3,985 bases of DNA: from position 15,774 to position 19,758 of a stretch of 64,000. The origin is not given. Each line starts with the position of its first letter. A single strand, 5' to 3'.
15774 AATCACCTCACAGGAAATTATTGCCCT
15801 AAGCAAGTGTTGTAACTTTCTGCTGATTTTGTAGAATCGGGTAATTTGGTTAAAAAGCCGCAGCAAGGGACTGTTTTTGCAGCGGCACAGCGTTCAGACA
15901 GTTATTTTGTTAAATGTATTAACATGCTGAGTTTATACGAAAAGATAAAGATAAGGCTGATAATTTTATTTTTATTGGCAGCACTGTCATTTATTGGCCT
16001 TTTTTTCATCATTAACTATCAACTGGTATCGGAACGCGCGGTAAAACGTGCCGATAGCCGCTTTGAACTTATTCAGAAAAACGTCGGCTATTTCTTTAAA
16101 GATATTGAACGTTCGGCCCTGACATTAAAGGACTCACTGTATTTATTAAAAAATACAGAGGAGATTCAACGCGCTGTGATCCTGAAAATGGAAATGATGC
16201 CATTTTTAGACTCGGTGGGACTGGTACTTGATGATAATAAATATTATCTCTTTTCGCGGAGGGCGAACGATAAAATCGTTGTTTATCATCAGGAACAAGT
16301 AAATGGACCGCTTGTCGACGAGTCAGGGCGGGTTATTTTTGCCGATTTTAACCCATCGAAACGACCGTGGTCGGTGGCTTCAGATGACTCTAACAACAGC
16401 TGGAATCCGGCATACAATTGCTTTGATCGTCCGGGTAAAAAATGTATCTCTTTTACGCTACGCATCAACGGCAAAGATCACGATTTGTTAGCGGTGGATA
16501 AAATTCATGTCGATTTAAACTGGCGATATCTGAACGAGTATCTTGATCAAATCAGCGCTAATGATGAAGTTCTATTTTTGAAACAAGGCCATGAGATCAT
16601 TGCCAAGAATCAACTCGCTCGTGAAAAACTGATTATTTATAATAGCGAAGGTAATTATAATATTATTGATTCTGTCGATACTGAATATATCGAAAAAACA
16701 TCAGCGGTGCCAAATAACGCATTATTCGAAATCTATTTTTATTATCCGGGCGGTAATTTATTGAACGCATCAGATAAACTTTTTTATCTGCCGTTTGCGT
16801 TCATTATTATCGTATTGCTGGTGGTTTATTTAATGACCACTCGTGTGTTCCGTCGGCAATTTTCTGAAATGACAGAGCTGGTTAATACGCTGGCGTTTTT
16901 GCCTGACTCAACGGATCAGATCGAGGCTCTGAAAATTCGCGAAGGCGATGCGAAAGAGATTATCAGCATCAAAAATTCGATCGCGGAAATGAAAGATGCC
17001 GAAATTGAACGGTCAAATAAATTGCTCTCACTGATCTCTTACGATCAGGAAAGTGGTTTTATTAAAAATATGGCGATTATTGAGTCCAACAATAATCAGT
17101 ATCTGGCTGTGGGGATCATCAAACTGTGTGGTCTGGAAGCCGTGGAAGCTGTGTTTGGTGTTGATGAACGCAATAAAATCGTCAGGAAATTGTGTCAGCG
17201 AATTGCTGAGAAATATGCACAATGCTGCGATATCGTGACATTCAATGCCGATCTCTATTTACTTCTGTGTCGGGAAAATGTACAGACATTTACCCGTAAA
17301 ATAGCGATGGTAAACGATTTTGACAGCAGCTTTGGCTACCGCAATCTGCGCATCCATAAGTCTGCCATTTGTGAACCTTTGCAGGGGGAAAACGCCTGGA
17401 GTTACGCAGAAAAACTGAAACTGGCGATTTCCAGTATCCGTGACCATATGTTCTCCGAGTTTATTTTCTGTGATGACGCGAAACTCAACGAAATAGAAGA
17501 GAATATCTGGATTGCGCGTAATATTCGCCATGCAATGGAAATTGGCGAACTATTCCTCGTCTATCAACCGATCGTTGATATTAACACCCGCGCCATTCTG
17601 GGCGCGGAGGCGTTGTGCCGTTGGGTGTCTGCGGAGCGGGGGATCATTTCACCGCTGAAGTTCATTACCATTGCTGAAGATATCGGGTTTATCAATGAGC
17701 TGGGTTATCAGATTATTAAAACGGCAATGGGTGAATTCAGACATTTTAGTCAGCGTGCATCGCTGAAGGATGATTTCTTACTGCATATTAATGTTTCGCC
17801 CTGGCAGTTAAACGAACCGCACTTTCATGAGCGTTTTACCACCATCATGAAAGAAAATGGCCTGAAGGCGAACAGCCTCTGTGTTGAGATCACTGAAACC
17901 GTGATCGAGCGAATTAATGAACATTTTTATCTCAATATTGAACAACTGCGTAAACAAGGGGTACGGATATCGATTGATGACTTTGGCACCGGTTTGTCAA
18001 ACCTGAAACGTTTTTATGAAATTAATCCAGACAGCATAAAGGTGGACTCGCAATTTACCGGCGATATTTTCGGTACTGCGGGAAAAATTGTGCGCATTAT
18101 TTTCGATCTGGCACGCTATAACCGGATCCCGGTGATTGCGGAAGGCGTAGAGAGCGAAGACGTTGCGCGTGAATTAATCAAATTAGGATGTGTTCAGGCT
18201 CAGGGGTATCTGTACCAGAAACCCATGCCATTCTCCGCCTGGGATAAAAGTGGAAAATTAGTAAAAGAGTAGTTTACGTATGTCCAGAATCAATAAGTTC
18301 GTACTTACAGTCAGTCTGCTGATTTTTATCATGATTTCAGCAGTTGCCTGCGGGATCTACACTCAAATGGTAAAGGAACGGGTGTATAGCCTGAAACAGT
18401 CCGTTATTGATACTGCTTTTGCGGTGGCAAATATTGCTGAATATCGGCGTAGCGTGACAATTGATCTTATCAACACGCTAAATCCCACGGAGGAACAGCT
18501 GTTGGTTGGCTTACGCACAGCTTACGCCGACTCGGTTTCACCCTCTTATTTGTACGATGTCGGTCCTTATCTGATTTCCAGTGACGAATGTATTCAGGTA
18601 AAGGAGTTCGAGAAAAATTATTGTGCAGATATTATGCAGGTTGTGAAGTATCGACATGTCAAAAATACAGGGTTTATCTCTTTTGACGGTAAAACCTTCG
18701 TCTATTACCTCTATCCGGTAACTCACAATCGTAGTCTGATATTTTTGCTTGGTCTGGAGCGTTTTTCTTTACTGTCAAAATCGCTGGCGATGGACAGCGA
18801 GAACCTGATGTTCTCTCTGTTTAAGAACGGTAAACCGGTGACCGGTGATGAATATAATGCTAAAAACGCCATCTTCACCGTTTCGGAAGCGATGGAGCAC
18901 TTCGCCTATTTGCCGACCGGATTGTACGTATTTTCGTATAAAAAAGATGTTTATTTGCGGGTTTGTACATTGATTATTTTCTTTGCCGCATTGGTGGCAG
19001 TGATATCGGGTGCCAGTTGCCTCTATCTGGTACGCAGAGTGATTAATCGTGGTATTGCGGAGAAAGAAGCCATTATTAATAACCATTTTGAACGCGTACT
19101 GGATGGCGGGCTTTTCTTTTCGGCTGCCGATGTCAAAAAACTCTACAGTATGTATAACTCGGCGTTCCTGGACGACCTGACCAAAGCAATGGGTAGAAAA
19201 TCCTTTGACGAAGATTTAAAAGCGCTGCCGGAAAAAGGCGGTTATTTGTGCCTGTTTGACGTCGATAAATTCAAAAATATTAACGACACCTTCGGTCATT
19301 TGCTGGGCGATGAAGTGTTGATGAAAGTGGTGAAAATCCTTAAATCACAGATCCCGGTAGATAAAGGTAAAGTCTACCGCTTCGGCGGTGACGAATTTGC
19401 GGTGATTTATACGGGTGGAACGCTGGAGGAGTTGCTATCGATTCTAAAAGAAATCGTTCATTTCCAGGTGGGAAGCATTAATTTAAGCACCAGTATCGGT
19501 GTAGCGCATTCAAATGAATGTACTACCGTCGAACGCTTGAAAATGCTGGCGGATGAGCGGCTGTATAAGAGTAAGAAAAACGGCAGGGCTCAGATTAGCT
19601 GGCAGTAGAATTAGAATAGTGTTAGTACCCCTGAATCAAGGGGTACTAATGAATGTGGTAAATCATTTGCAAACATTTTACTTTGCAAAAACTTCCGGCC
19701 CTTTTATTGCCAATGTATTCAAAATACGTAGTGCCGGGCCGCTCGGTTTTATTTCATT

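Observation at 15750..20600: AT-rich compositional block containing the c-di-GMP pair pdeI-dgcI with the TA cassette at its edge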

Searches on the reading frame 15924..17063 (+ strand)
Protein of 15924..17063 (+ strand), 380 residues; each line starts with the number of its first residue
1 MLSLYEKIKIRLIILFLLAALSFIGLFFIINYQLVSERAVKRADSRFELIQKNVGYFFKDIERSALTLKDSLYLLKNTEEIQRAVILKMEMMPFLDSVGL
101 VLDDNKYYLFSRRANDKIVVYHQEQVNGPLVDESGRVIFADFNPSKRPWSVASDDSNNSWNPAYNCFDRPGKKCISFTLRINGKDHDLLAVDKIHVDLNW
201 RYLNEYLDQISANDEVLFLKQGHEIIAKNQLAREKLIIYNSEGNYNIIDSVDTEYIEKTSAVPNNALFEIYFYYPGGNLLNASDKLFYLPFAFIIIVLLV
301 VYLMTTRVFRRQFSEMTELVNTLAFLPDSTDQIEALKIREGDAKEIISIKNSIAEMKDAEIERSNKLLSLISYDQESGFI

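Call 70: search_protein_representatives(protein=window:15924-17063:+)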
Query: 380 residues. Proteins with E-value up to 0.001 (for the whole library): 37; up to 1e-10: 30; up to 1e-30: 12. The best 37 are listed.
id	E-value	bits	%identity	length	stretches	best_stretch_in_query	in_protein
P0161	3.2e-91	322.7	96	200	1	181-337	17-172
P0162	3.4e-75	270.0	96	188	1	1-138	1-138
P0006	1.3e-66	241.7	99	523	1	260-380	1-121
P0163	3.7e-64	233.7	100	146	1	1-119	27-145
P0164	1.2e-57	212.3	95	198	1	262-380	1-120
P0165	3.1e-52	194.5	97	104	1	86-174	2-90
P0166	8.1e-50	186.5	99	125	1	1-98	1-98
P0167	3.9e-43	164.5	80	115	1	188-287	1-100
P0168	4.5e-43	164.3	98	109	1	18-103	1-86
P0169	1.6e-36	142.8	99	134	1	304-380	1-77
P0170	2.5e-35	138.9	97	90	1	191-260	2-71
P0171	1.1e-32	130.1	99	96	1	1-71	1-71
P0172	5.6e-29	118.0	95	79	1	18-81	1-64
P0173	4.0e-28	115.2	87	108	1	1-77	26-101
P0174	9.9e-28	113.9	94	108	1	173-234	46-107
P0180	1.8e-20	90.0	32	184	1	3-176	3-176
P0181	1.6e-19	86.8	30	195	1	2-192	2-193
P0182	3.8e-19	85.6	30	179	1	2-148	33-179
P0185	4.9e-18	82.0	26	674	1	137-379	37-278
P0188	5.7e-13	65.3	25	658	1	151-379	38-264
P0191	3.0e-09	53.1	28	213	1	280-380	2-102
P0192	3.1e-07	46.4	26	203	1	219-379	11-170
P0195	3.6e-04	36.4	24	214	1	199-355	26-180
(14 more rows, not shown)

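Call 71: list_cluster_members(proteins=[P0185, P0188, P0180, P0181, P0182, P0191, P0192, P0195])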
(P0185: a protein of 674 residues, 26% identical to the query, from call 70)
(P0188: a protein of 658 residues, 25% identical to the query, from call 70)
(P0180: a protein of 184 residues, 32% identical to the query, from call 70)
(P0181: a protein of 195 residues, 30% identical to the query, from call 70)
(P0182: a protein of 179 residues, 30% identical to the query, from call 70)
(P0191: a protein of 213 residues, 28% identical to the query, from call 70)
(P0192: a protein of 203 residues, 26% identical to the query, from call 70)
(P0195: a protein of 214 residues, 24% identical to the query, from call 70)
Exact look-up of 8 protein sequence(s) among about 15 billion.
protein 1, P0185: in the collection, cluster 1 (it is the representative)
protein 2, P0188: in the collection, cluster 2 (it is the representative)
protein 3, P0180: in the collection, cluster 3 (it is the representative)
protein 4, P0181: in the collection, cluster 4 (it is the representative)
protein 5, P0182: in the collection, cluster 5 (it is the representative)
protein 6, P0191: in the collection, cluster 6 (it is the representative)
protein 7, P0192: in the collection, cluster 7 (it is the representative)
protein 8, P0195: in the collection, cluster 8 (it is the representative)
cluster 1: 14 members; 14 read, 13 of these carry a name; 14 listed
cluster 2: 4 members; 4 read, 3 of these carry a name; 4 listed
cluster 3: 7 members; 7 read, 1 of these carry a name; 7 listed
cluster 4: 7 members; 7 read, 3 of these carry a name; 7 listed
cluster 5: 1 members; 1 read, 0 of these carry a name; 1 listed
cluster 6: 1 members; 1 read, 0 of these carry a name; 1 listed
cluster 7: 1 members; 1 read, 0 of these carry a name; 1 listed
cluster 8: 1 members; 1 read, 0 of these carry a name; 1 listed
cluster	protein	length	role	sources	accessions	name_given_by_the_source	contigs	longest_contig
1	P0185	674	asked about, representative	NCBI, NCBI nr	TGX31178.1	EAL domain-containing protein [Escherichia coli]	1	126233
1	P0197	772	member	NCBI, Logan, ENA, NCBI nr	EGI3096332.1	EAL domain-containing protein [Escherichia coli]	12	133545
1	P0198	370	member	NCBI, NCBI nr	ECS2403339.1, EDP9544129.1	hypothetical protein AV607_12115 [Salmonella enterica subsp. enterica] | hypothetical protein [Salmonella enterica subsp. enterica]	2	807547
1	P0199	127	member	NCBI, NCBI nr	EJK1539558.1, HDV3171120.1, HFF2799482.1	TPA: CHASE9 sensor domain-containing protein, partial [Escherichia coli] | CHASE9 sensor domain-containing protein [Escherichia coli]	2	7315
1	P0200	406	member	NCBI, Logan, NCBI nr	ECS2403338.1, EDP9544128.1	EAL domain-containing protein [Salmonella enterica subsp. enterica]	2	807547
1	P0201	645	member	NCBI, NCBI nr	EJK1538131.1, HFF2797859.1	TPA: EAL domain-containing protein, partial [Escherichia coli] | EAL domain-containing protein [Escherichia coli]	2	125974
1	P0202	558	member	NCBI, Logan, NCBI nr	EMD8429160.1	CHASE9 sensor domain-containing protein [Salmonella enterica]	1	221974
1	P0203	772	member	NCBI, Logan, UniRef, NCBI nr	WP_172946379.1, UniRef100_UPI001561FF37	EAL domain-containing protein [Escherichia coli] | EAL domain-containing protein n=1 Tax=Escherichia coli TaxID=562 RepID=UPI001561FF37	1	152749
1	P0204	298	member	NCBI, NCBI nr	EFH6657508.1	EAL domain-containing protein, partial [Escherichia coli] | EAL domain-containing protein [Escherichia coli]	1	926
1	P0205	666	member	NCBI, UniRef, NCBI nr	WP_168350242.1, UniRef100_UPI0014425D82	EAL domain-containing protein [Escherichia coli] | EAL domain-containing protein n=1 Tax=Escherichia coli TaxID=562 RepID=UPI0014425D82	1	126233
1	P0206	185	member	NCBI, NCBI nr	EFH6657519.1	hypothetical protein GNW45_24495, partial [Escherichia coli] | hypothetical protein [Escherichia coli]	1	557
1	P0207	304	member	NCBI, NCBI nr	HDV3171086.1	TPA: hypothetical protein RH081_004349, partial [Escherichia coli] | hypothetical protein [Escherichia coli]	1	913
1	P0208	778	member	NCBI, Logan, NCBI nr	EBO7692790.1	EAL domain-containing protein [Salmonella enterica]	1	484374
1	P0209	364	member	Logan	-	-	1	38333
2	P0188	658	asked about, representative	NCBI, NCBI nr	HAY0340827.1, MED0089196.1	EAL domain-containing protein, partial [Escherichia coli] | EAL domain-containing protein [Escherichia coli]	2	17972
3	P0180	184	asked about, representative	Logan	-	-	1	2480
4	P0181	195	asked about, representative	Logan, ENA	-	-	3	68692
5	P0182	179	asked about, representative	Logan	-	-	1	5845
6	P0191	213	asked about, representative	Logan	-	-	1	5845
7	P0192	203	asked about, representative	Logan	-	-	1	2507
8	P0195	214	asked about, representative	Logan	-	-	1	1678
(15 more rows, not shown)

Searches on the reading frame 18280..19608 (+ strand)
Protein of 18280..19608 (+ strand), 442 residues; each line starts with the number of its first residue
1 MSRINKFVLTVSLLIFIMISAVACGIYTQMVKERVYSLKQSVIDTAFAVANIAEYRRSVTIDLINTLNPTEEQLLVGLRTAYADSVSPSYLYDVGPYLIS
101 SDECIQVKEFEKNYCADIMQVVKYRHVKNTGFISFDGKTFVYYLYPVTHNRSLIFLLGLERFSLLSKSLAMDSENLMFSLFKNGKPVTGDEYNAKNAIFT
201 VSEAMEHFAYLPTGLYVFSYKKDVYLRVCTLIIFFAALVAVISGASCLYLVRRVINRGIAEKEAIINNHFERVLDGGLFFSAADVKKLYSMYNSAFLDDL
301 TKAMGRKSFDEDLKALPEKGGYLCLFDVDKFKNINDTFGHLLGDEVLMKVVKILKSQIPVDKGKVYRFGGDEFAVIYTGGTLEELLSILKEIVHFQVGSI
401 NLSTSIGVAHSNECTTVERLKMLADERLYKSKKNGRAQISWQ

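Call 4: search_protein_families(library=pfam, proteins=[window:18280-19608:+])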
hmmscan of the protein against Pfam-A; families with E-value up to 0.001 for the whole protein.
window:18280-19608:+ (442 aa): 2 families
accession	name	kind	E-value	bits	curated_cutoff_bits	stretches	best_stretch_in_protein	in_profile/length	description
PF17156.9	GAPES2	-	2e-142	472.3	27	1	26-229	1-204/204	Gammaproteobacterial periplasmic sensor domain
PF00990.26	GGDEF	-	2.9e-25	89.4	23.8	1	295-437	1-160/161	Diguanylate cyclase, GGDEF domain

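Call 32: find_homologous_proteins(query=window:18280-19605:+, max_evalue=1e-8)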
Query window:18280-19605:+ (442 aa): 283 proteins with E <= 1e-8 among 8000 candidates; the best 120 are listed.
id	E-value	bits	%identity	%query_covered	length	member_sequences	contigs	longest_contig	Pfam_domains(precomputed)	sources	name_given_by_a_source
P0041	2.9e-286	967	99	100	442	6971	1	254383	PF00990.27,PF17156.9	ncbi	-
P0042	7.9e-284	959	98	100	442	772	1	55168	PF00990.27,PF17156.9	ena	-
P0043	5.0e-255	864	91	100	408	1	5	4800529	PF00990.27,PF17156.9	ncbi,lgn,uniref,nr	ncbi:diguanylate cyclase [Escherichia coli]|uniref:GGDEF domain-containing protein n=1 Tax=Escherich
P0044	6.5e-253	857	91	100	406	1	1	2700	PF00990.27,PF17156.9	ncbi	-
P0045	3.6e-248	842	96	89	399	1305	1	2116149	PF00990.27,PF17156.9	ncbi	-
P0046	3.8e-233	792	78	100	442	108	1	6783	PF00990.27,PF17156.9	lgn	-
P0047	4.5e-232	788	98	53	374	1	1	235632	PF00990.27,PF17156.9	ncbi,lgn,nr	ncbi:diguanylate cyclase [Escherichia coli]|nr:diguanylate cyclase [Escherichia coli]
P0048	3.6e-182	624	98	66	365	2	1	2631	PF00701.29,PF17156.9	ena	-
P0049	1.3e-172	593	99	61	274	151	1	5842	PF00990.27,PF17156.9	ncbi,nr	ncbi:diguanylate cyclase, partial [Shigella flexneri]|nr:diguanylate cyclase [Shigella flexneri] EFV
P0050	3.0e-163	562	94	63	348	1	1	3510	PF17156.9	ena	-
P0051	1.7e-162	559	90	63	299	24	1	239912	PF17156.9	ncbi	-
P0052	8.2e-160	550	97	58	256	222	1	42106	PF00990.27,PF17156.9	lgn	-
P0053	9.0e-158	544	98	58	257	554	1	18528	PF17156.9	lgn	-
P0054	9.7e-156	537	93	63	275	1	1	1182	PF17156.9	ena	-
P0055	6.5e-145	501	97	54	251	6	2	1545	PF17156.9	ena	-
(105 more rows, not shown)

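Call 47: search_dna_similar(query=window:18280-19605:+, collection=plasmids, mode=protein, max_rows=30, max_evalue=1e-20)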
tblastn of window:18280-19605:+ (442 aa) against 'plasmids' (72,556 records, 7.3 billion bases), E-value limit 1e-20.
Records with a match: 110; places in all: 113; records where one place covers at least 80% of the query: 99.
Best place of each record, by identity: >=99% 3; 95-99% 5; <60% 102.
By first word of the organism name: Escherichia 109; Salmonella 1.
By predicted mobility (MOB-suite, as given by PLSDB): mobilizable 63; non-mobilizable 46; conjugative 1.
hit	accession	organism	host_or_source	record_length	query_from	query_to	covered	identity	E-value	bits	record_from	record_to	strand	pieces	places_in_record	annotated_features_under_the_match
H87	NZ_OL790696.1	Escherichia coli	-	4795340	1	442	100%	99.1%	0e+0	898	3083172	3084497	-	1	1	none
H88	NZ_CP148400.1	Escherichia coli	Homo sapiens,single cell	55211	1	442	100%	99.1%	0e+0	898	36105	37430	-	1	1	dgcI: GGDEF domain-containing protein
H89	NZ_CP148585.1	Escherichia coli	Homo sapiens,single cell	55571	1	442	100%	99.1%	0e+0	898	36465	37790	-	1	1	dgcI: GGDEF domain-containing protein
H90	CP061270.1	Escherichia coli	Sheep,cell culture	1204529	1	442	100%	98.9%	0e+0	904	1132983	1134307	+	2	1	none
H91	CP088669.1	Escherichia coli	Homo sapiens,blood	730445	1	442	100%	98.9%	0e+0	897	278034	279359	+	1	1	dgcI: diguanylate cyclase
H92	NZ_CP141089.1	Escherichia coli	Homo sapiens,Infected Human Urine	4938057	1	442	100%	98.9%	0e+0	897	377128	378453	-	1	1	none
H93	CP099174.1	Escherichia coli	culture,Pooled soil sample collected ...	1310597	1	442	100%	98.6%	0e+0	894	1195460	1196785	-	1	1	dgcI: diguanylate cyclase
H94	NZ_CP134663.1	Escherichia coli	Larus michahellis,bacteria,cloaca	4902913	1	442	100%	97.7%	0e+0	888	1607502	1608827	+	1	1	none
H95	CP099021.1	Escherichia coli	culture,Pooled faeces sample collected ...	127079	1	442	100%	40.3%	1e-103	345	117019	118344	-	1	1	GGDEF domain-containing protein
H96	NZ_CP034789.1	Escherichia coli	cell culture,chicken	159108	1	442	100%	40.4%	1e-76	356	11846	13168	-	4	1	hypothetical protein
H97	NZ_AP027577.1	Escherichia coli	Homo sapiens,whole organism,feces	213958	1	442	100%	40.1%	4e-103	343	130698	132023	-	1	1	diguanylate cyclase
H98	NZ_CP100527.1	Escherichia coli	Gallus gallus domesticus,whole ...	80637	1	442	100%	40.1%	4e-103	343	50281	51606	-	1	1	GGDEF domain-containing protein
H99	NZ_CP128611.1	Escherichia coli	Homo sapiens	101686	1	442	100%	40.1%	4e-103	343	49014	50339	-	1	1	GGDEF domain-containing protein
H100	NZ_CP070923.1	Escherichia coli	Homo sapiens,Bacterial pure ...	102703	1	442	100%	40.1%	4e-103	343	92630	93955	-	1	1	GGDEF domain-containing protein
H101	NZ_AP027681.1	Escherichia coli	-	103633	1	442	100%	40.1%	4e-103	343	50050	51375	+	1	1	GGDEF domain-containing protein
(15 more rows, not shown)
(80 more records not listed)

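Call 52: search_protein_families(library=ncbifam, proteins=[window:18280-19608:+], max_evalue=0.001)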
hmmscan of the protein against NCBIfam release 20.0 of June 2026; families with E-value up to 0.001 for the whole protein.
window:18280-19608:+ (442 aa): 20 families
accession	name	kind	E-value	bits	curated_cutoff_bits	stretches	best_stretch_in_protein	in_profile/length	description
NF007380.0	PRK09894.1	equivalog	9.2e-30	104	256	1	254-438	88-283/296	diguanylate cyclase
NF007423.1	PRK09966.1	equivalog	3e-26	92.2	325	1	253-432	198-390/390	diguanylate cyclase DgcN/YfiN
TIGR00254.1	GGDEF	domain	4e-26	91.7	37.4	1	294-439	4-164/168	diguanylate cyclase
NF051473.1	DigCycDgcsShew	equivalog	1.2e-22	80.7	400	1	287-437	127-286/291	diguanylate cyclase DgcS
NF007135.0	PRK09581.1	equivalog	5.5e-21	74.9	474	1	289-440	286-453/457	PleD family two-component system response regulator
NF038266.1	diguan_SiaD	equivalog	1e-19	70.9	290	1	295-438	94-251/252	biofilm regulation diguanylate cyclase SiaD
NF041606.1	dguan_cyc_DgcA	equivalog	1.2e-17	63.9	370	1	324-440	213-337/340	diguanylate cyclase DgcA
NF047872.1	GGDEF_GdpS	equivalog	1.4e-17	64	400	1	284-440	175-348/355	GGDEF domain-containing protein GdpS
NF011955.1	PRK15426.1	equivalog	9.4e-17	60.4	408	1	326-441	435-560/564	cellulose biosynthesis regulator diguanylate cyclase DgcQ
NF045675.1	PhdiestaseDibA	equivalog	1.2e-16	60.2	980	1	318-438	232-360/623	phosphodiesterase DibA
NF047654.1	DiguCycDgcRLepto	equivalog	2e-15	56.5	500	1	293-439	131-293/295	diguanylate cyclase DgcR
NF007599.0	PRK10245.1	equivalog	2e-15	56.1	402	1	306-438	229-366/371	diguanylate cyclase AdrA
NF007474.0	PRK10060.1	equivalog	1.1e-14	53.7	782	1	323-438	269-391/663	cyclic di-GMP phosphodiesterase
NF007298.0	PRK09776.1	equivalog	7.1e-14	50.6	1135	1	292-440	681-843/1111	diguanylate cyclase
NF052458.1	PhdiestGepA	equivalog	8e-14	50.8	1200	1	294-382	424-511/840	phosphodiesterase GepA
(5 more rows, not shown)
